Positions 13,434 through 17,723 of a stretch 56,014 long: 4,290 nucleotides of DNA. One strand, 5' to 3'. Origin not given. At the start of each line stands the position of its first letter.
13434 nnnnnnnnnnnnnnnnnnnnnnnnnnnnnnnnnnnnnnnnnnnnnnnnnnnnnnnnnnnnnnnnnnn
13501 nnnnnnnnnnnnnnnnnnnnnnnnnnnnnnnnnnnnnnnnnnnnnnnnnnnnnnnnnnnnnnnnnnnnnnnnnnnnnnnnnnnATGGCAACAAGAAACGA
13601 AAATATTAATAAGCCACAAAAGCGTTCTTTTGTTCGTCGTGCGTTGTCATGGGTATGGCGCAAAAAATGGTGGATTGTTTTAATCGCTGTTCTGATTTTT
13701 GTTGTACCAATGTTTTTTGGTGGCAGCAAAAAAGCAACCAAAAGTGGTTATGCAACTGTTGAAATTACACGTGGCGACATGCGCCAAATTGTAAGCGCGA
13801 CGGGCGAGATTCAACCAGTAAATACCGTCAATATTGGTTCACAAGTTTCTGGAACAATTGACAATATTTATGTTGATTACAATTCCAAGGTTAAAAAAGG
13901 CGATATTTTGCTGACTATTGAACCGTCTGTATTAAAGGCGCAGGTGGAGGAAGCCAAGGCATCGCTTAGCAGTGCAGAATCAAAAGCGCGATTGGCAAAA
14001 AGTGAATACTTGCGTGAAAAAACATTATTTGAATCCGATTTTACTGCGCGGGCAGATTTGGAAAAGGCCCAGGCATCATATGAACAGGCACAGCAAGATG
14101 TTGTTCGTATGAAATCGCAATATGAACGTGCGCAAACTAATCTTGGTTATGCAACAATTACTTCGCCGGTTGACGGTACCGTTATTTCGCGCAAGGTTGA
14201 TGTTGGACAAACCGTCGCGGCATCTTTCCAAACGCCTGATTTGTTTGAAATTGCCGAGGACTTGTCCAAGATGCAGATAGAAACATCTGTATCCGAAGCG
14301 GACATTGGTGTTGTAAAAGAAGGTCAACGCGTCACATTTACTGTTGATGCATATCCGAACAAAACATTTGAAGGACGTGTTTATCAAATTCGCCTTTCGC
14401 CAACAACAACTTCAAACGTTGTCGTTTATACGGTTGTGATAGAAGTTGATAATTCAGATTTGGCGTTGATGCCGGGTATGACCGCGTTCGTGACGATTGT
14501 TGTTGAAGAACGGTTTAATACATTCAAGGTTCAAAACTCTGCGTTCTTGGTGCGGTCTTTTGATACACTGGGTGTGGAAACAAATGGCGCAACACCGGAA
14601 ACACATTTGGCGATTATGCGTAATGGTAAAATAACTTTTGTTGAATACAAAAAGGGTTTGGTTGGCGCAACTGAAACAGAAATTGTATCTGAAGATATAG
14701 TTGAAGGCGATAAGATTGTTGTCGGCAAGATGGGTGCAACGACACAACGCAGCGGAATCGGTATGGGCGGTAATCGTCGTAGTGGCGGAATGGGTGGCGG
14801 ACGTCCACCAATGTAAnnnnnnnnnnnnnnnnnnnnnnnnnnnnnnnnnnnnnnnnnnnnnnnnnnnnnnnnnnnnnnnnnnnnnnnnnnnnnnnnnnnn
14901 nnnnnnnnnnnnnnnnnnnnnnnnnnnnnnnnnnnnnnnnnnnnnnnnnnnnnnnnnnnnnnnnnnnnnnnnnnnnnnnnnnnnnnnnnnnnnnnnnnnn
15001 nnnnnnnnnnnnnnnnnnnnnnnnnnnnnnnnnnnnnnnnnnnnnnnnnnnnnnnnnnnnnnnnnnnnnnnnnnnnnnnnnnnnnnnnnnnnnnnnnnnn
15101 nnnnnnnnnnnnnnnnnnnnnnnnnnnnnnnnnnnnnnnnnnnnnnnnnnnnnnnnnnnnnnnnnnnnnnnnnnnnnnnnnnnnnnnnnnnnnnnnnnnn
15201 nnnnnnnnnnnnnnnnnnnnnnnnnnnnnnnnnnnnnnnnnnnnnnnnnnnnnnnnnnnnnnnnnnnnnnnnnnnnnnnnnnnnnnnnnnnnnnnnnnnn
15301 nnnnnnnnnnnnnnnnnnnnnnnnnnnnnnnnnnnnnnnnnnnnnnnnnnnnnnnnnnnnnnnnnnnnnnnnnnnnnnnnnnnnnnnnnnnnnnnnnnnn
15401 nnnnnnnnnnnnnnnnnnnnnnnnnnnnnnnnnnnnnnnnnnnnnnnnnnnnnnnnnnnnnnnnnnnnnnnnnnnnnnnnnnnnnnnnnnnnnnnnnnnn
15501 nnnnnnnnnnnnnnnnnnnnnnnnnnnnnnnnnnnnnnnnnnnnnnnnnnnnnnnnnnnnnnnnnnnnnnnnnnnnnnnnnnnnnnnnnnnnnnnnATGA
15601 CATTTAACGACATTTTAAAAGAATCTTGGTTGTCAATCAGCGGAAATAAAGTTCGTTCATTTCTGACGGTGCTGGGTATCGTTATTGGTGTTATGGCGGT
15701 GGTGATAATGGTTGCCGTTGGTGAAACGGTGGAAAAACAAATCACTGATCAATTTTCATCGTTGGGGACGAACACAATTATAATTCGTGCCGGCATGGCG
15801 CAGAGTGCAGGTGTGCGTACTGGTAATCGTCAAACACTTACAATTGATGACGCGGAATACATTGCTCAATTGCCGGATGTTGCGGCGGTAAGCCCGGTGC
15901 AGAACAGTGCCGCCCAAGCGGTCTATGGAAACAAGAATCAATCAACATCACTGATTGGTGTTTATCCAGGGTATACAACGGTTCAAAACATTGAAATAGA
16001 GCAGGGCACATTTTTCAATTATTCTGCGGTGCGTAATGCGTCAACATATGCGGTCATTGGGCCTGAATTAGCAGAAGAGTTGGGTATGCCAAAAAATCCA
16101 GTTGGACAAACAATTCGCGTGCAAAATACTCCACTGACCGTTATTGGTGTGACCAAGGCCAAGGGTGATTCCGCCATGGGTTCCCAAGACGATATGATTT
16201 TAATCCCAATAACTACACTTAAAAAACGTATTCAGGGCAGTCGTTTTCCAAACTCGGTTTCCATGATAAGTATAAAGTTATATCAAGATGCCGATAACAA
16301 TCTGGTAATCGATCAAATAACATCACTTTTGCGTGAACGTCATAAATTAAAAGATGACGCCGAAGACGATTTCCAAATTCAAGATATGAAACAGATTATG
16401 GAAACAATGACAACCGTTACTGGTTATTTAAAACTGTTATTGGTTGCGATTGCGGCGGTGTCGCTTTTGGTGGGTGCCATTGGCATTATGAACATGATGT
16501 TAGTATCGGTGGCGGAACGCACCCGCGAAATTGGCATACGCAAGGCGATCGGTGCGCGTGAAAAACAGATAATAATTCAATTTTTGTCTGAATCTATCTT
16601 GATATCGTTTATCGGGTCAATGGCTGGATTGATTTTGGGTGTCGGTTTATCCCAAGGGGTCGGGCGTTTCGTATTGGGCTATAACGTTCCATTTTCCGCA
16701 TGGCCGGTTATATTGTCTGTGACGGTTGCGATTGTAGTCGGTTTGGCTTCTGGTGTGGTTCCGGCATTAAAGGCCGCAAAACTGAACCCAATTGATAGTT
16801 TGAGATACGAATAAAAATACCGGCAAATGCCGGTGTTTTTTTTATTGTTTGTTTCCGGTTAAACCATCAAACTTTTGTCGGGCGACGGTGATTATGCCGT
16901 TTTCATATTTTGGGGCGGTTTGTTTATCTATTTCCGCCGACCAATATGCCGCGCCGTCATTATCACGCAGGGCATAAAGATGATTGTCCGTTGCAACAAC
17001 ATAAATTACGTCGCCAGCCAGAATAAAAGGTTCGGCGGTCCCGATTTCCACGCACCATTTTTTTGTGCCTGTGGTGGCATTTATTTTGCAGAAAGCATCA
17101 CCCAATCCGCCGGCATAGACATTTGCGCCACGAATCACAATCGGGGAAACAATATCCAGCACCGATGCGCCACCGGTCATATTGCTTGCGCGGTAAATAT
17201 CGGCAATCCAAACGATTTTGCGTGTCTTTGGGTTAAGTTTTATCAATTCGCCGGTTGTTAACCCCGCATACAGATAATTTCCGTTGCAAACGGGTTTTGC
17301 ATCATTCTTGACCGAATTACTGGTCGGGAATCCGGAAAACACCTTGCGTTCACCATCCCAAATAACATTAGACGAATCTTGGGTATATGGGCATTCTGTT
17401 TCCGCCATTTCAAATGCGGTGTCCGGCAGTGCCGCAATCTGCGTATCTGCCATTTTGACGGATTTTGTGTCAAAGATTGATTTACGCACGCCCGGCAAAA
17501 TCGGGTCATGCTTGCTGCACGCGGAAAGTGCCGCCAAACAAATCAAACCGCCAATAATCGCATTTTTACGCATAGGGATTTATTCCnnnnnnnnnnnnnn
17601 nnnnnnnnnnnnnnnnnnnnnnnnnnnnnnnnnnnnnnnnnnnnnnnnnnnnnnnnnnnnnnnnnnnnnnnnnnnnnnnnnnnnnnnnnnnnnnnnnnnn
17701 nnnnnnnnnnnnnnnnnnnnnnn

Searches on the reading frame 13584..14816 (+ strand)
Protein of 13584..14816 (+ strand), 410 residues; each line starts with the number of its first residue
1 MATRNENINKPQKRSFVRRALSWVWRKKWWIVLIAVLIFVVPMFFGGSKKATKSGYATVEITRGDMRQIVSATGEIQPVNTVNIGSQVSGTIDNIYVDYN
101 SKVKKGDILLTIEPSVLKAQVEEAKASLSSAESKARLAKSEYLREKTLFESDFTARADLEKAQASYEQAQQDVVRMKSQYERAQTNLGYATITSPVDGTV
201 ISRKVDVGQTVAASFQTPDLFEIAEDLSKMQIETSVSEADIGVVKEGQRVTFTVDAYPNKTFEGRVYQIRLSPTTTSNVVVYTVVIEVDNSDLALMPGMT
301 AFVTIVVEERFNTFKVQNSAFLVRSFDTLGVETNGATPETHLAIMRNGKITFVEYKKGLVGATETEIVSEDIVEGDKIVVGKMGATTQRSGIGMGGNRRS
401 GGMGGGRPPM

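Call 24: search_protein_families(library=pfam, proteins=[window:13584-14816:+], max_evalue=0.0001)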
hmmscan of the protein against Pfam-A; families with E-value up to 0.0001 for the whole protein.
window:13584-14816:+ (410 aa): 3 families
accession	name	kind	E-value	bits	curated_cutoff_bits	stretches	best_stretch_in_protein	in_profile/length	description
PF16576.10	HlyD_D23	-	4e-26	92.1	30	1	68-301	4-214/214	Barrel-sandwich domain of CusB or HlyD membrane-fusion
PF13437.12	HlyD_3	-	1.1e-18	68.3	22.2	1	191-298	1-106/106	HlyD family secretion protein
PF13533.13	Biotin_lipoyl_2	-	5.4e-06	26.5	29.8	1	82-113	1-32/32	Biotin-lipoyl like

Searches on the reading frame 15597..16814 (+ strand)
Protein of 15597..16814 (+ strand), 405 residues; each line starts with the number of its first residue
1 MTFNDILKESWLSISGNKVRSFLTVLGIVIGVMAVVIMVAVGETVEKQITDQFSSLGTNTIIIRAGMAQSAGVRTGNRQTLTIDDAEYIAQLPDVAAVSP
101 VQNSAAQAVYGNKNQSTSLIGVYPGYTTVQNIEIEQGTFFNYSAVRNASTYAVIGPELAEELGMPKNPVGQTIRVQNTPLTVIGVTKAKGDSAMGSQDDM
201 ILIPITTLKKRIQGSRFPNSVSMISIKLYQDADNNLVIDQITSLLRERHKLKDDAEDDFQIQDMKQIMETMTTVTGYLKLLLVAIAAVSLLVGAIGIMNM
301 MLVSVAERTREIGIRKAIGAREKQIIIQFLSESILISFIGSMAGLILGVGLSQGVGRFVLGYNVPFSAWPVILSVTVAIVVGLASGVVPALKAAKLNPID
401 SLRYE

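Call 24: search_protein_families(library=pfam, proteins=[window:15597-16814:+], max_evalue=0.0001)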
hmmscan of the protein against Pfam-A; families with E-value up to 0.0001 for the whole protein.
window:15597-16814:+ (405 aa): 2 families
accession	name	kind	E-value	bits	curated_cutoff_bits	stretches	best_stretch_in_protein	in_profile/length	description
PF12704.14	MacB_PCD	-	3.2e-50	171.7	27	1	21-243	1-206/207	MacB-like periplasmic core domain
PF02687.27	FtsX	-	2e-23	83.1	25.5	1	284-398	2-120/120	FtsX-like permease C-terminal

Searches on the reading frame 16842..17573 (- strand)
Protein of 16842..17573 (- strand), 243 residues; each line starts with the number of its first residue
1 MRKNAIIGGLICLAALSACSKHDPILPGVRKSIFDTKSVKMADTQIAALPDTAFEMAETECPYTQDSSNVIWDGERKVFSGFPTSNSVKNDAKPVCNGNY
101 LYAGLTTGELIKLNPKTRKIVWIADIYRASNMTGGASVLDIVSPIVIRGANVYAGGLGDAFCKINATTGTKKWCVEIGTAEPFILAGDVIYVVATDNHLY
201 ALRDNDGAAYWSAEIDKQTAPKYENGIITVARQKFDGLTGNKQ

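Call 24: search_protein_families(library=pfam, proteins=[window:16842-17573:-], max_evalue=0.0001)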
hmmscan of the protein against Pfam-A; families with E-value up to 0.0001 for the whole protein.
window:16842-17573:- (243 aa): 3 families
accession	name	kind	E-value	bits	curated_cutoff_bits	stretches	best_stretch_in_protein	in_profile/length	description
PF13360.13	PQQ_2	-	1e-17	65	27.6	1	86-212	107-232/233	Outer membrane protein assembly factor BamB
PF13570.13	Beta-prop_ACSF4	-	4.3e-06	26.8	133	0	149-218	61-134/329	Beta-alanine-activating enzyme, beta-propeller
PF01011.28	PQQ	-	9.6e-05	21.7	26.7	0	71-128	30-87/595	Glucose/ethanol/alcohol dehydrogenase, beta-propeller domain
